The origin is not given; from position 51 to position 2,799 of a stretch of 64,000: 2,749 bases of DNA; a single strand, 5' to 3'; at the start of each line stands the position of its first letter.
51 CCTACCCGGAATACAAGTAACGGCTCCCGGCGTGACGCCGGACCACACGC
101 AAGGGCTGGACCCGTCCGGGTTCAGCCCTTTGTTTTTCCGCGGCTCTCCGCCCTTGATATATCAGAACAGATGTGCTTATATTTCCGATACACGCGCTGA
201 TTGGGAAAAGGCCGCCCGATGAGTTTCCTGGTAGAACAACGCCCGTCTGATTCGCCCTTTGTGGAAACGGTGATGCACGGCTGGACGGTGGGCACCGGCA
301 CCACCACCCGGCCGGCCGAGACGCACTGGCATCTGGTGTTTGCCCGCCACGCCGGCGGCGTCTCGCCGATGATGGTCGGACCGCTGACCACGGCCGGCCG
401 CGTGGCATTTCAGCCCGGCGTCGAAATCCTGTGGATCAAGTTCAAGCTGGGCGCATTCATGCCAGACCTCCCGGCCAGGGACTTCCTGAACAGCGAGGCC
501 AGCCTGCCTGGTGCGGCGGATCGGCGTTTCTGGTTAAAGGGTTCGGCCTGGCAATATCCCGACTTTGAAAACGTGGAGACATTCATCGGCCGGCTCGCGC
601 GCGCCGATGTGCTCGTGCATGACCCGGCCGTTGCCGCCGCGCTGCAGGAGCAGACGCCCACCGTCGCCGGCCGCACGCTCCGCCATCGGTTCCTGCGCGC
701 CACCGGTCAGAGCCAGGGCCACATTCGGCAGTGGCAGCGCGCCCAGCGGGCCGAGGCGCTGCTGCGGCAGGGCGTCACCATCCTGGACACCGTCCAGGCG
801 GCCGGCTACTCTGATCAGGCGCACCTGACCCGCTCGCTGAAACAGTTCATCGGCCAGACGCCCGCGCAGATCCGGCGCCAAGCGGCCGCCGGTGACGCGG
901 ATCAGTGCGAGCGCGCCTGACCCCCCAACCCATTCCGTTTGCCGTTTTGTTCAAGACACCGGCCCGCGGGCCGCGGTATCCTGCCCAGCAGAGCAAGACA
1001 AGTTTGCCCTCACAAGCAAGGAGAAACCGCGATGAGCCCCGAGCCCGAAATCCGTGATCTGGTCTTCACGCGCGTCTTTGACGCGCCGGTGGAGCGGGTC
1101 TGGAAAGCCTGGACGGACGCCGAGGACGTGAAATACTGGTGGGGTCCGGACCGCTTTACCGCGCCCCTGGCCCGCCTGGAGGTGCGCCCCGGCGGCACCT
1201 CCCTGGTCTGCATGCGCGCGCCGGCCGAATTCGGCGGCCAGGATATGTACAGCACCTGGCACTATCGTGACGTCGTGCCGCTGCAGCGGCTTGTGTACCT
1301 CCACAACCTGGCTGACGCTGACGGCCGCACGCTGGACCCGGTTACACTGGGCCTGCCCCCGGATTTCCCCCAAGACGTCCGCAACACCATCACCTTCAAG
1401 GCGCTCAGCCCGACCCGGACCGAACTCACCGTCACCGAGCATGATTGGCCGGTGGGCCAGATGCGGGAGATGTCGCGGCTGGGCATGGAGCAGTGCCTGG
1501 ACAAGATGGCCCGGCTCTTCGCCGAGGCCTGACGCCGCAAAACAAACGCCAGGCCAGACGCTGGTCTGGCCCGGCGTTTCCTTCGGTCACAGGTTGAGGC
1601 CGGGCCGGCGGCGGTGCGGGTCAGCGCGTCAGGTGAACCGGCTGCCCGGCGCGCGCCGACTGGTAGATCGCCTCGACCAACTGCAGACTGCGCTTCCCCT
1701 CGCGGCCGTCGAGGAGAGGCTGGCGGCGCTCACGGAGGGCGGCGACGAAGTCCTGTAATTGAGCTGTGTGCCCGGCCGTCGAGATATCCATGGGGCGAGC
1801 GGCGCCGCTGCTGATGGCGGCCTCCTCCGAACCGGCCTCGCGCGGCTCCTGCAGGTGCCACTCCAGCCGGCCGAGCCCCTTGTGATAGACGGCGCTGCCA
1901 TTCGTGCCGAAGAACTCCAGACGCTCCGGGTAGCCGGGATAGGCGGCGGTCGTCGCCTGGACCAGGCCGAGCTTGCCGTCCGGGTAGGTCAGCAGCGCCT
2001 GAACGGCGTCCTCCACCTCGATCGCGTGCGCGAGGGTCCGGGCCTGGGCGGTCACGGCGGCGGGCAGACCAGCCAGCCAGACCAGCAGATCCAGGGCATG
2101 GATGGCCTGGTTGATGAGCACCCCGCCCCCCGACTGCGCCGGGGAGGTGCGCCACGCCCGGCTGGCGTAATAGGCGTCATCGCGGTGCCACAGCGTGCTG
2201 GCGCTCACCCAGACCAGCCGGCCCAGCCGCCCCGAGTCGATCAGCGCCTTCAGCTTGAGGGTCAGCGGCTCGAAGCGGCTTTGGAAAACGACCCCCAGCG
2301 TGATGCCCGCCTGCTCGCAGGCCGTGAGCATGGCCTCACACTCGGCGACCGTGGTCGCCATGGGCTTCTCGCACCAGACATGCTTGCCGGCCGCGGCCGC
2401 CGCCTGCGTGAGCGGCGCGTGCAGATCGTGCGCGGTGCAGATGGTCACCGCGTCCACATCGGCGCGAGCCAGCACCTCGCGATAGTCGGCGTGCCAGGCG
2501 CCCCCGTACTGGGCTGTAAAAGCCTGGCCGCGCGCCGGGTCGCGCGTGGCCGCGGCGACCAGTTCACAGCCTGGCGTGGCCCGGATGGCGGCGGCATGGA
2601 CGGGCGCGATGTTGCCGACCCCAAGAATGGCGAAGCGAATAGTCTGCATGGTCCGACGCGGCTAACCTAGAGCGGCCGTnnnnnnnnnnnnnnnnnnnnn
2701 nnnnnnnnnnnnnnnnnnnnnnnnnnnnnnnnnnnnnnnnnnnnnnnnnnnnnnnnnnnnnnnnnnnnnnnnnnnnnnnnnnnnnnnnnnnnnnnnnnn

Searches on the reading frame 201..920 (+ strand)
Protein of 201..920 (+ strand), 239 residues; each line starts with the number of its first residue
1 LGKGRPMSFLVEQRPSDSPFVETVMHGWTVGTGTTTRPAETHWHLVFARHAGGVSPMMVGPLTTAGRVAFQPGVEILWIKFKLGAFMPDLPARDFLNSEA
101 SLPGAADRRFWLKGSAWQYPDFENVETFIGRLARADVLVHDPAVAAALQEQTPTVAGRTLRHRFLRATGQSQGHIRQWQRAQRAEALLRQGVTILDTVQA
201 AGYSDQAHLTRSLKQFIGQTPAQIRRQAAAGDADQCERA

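Call 63: search_protein_families(library=pfam, proteins=[window:201-920:+], max_evalue=0.0001)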
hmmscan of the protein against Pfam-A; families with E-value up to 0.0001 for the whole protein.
window:201-920:+ (239 aa): 2 families
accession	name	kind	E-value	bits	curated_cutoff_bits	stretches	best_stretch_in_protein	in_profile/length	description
PF12833.13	HTH_18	-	1.3e-14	54.7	33.6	1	157-227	9-80/80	Helix-turn-helix domain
PF00165.29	HTH_AraC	-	6.9e-06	26.5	26.6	1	190-226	7-42/42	Bacterial regulatory helix-turn-helix proteins, AraC family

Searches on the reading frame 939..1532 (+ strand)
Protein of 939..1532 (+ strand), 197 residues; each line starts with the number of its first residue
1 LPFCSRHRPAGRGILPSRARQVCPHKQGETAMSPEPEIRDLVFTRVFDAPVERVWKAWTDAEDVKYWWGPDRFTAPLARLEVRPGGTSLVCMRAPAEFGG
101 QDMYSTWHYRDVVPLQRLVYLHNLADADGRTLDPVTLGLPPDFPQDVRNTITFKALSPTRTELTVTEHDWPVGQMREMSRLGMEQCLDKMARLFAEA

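Call 63: search_protein_families(library=pfam, proteins=[window:939-1532:+], max_evalue=0.0001)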
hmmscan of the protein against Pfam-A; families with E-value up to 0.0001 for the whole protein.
window:939-1532:+ (197 aa): 1 family
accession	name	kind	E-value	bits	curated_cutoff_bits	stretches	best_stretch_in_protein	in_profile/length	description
PF08327.17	AHSA1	-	1.2e-23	84.1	22.1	1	48-194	1-124/125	Activator of Hsp90 ATPase homolog 1-like protein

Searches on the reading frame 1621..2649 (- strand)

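Call 63: search_protein_families(library=pfam, proteins=[window:1621-2649:-], max_evalue=0.0001)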
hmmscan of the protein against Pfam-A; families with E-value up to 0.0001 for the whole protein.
window:1621-2649:- (342 aa): 3 families
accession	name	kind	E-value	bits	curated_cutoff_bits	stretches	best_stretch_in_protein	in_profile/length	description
PF22725.1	GFO_IDH_MocA_C3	-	2e-33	115.4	27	1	131-253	2-123/124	GFO/IDH/MocA C-terminal domain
PF01408.29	GFO_IDH_MocA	-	1.1e-28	100.8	24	1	4-120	1-118/120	Oxidoreductase family, NAD-binding Rossmann fold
PF02894.22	GFO_IDH_MocA_C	-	1.3e-25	90.9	22.9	1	134-340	1-218/218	Oxidoreductase family, C-terminal alpha/beta domain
